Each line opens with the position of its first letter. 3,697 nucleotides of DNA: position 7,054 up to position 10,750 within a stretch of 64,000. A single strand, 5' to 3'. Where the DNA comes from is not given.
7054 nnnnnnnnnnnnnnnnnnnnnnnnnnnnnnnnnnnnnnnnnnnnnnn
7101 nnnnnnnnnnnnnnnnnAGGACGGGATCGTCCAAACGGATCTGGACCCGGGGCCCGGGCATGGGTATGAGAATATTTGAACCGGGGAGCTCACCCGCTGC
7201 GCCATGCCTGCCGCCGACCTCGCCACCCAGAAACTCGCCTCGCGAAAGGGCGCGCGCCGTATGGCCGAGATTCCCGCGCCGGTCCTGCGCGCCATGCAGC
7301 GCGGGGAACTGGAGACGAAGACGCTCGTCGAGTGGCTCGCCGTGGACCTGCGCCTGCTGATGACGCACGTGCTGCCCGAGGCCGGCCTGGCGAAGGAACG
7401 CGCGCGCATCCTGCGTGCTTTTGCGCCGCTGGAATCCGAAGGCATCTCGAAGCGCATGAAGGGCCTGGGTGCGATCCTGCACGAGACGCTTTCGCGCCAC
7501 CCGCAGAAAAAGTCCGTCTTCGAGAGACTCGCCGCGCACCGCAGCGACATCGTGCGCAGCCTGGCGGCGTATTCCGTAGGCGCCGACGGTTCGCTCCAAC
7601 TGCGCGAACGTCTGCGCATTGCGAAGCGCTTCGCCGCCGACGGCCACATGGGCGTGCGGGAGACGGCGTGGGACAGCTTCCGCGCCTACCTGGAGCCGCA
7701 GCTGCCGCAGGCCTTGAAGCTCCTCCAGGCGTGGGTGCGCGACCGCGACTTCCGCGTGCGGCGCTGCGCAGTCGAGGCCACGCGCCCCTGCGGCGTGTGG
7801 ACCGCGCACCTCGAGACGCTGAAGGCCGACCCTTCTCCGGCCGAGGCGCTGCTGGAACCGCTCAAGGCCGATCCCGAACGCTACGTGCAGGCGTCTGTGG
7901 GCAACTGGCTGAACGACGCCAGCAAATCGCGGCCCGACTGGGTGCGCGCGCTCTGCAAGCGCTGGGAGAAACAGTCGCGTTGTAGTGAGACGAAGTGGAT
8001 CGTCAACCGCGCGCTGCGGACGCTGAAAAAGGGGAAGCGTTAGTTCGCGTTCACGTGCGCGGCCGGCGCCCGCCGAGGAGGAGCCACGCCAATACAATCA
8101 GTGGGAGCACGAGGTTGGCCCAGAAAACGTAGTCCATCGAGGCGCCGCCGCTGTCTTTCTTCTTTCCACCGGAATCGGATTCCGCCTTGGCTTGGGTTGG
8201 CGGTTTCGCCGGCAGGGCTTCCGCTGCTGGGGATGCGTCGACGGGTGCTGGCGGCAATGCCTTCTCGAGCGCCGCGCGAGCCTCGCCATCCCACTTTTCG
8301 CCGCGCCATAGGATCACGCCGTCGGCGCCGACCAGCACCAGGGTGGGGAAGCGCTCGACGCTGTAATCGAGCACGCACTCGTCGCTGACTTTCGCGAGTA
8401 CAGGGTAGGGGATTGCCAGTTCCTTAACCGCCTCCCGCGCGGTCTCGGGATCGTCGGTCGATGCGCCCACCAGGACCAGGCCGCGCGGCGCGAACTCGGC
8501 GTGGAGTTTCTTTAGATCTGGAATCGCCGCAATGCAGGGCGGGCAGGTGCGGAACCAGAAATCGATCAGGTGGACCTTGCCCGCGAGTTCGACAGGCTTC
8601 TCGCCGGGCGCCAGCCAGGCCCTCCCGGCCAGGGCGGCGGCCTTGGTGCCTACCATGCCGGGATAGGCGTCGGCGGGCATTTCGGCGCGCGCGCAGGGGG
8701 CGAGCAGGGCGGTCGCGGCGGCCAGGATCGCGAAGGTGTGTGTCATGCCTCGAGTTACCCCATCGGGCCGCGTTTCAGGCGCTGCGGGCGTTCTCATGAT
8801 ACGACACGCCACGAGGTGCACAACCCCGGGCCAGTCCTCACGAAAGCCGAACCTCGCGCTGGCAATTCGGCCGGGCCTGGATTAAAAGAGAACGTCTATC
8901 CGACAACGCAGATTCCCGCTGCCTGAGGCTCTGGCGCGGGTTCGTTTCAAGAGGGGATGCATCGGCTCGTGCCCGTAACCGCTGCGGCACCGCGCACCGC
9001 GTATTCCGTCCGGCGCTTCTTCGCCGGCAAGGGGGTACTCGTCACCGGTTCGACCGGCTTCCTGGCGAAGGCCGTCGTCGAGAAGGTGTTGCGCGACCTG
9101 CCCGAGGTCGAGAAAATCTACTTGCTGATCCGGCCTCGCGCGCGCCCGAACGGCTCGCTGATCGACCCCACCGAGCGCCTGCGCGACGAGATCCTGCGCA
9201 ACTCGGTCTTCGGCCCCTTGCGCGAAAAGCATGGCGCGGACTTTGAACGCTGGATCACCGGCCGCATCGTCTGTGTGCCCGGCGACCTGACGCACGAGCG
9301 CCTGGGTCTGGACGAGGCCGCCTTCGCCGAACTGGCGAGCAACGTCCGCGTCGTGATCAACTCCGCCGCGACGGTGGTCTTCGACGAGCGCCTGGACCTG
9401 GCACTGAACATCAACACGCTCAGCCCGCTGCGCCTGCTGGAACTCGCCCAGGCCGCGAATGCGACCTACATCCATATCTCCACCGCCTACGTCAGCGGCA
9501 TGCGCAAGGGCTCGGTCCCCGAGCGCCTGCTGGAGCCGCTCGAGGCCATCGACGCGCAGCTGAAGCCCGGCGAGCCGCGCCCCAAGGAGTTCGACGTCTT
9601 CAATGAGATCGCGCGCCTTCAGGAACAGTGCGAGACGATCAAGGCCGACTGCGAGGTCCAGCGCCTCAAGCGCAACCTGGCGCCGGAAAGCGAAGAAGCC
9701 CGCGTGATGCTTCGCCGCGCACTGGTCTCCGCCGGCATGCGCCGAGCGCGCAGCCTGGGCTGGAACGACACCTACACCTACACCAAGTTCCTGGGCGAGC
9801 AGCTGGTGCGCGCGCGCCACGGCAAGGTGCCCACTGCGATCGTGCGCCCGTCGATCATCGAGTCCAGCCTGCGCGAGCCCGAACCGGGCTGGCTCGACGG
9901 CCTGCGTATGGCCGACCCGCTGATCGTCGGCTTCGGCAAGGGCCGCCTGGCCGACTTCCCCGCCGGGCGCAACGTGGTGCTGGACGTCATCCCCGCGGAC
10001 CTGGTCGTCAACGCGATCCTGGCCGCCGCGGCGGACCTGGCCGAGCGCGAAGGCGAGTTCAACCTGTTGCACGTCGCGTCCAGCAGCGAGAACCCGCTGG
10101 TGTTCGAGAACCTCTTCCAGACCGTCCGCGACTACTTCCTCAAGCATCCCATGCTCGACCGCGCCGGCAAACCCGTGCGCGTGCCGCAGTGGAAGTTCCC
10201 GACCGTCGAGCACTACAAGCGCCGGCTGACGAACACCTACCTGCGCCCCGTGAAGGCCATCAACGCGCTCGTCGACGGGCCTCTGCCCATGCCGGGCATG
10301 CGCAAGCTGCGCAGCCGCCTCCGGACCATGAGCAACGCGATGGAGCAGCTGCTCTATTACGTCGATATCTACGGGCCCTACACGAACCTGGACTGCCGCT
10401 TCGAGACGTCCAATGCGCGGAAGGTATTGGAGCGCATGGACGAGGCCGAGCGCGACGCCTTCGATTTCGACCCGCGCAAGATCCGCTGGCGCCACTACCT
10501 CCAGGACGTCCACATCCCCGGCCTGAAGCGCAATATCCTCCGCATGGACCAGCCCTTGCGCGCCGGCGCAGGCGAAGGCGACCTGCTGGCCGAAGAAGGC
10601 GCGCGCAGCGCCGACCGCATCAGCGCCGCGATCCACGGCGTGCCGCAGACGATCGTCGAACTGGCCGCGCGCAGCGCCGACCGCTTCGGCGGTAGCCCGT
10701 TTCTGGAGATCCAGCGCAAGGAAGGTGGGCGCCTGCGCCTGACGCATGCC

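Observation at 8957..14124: ElbD-like four-domain enzyme (FAR - acyl-AMP ligase - ACP - PlsC) with downstream HAD-IB hydrolase: candidate ether/alkyl-lipid or fatty-alcohol lipid pathway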

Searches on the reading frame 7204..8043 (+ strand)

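Call 11: search_protein_families(library=pfam, proteins=[window:7204-8043:+], max_evalue=0.001)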
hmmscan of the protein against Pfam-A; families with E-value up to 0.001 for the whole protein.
window:7204-8043:+ (279 aa): 2 families
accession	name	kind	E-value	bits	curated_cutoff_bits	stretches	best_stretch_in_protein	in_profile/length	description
PF08713.17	DNA_alkylation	-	3.8e-10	40.3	21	1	155-253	107-196/213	DNA alkylation repair enzyme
PF13646.12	HEAT_2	-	1.2e-05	26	27.7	0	106-192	5-86/88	HEAT repeats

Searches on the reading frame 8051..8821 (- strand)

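Call 11: search_protein_families(library=pfam, proteins=[window:8051-8821:-], max_evalue=0.001)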
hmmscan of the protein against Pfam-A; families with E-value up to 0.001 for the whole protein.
window:8051-8821:- (256 aa): 4 families
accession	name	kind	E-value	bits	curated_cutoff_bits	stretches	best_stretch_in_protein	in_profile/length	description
PF08534.16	Redoxin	-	3.3e-15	56.6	26.6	1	78-178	25-136/148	Redoxin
PF00578.27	AhpC-TSA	-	6.6e-14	52.4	26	1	79-171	23-122/124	AhpC/TSA family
PF13905.12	Thioredoxin_8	-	4.5e-08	33.8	27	1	81-168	1-92/94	Thioredoxin-like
PF00085.26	Thioredoxin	-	0.00026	21.4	23.5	0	80-123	17-59/103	Thioredoxin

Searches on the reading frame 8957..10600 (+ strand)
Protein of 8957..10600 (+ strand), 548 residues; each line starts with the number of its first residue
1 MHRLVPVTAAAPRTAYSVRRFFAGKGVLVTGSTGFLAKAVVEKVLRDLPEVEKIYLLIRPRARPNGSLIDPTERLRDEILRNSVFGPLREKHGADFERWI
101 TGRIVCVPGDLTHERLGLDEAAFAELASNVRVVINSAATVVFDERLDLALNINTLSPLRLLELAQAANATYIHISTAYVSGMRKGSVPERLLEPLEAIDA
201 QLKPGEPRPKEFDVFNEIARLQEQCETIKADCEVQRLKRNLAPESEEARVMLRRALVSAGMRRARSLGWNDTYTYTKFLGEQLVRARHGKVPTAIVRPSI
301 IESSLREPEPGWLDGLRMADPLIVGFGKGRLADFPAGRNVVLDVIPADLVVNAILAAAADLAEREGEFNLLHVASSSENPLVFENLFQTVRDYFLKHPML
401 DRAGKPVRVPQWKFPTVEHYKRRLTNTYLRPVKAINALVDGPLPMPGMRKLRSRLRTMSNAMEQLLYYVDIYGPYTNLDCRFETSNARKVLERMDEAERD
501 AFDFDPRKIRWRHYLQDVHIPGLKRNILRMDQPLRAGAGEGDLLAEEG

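Call 47: search_solved_structures(query=window:8957-10600:+, max_evalue=1e-10, show_alignments=1)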
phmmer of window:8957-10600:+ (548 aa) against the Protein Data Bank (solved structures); distinct sequences matched with E-value up to 1e-10: 1.
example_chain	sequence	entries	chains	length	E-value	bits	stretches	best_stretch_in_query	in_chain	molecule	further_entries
7eoz_A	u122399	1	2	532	3.5e-95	322.9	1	17-530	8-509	Fatty acyl-CoA reductase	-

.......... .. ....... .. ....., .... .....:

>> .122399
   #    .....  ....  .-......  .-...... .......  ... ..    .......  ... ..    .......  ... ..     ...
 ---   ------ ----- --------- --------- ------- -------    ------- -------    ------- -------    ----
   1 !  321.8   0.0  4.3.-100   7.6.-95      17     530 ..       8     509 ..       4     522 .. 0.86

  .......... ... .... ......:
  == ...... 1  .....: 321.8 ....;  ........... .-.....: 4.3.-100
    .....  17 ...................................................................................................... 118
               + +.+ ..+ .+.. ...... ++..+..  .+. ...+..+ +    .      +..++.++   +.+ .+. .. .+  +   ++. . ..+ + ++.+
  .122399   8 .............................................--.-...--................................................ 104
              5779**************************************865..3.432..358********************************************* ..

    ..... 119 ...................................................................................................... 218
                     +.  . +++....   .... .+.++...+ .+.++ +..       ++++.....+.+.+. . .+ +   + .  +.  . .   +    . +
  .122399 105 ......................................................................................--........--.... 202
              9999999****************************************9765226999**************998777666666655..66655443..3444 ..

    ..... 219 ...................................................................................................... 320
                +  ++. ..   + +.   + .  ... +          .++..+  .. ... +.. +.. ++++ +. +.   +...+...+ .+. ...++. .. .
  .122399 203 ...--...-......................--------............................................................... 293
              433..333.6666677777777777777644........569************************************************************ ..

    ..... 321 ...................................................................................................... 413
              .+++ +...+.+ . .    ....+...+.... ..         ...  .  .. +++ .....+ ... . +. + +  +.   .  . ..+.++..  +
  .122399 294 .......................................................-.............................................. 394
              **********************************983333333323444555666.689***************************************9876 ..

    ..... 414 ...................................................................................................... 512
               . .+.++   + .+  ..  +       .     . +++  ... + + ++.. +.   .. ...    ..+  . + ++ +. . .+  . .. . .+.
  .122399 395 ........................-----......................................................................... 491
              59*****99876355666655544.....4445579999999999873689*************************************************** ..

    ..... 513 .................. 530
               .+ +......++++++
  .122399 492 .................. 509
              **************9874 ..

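Call 56: search_protein_families(library=ncbifam, proteins=[window:8957-10600:+], max_evalue=0.01)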
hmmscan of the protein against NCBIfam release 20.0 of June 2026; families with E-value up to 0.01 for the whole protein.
window:8957-10600:+ (548 aa): 7 families
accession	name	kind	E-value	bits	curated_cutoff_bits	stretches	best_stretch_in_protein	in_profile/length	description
TIGR01746.1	Thioester-redct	subfamily_domain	2e-22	79.9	213.35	2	27-184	2-144/371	thioester reductase domain-containing protein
NF005539.0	PRK07201.1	equivalog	5.1e-14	51.9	549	1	28-194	4-142/657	SDR family oxidoreductase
TIGR03443.1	alpha_am_amid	equivalog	2.3e-10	38.5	1030.1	1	26-170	974-1103/1390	L-aminoadipate-semialdehyde dehydrogenase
NF038078.1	NRPS_MxcG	equivalog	2.8e-08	31.5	2300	1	21-180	1079-1221/1442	myxochelin non-ribosomal peptide synthetase MxcG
TIGR01214.1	rmlD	equivalog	1.1e-06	28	224.05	1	124-179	43-103/285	dTDP-4-dehydrorhamnose reductase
NF041592.1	carboxyl_red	equivalog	2.5e-05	22.1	1300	1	25-176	765-907/1160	carboxylic acid reductase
NF006118.0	PRK08264.1-4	subfamily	0.00094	18.7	279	0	23-60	4-39/244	SDR family oxidoreductase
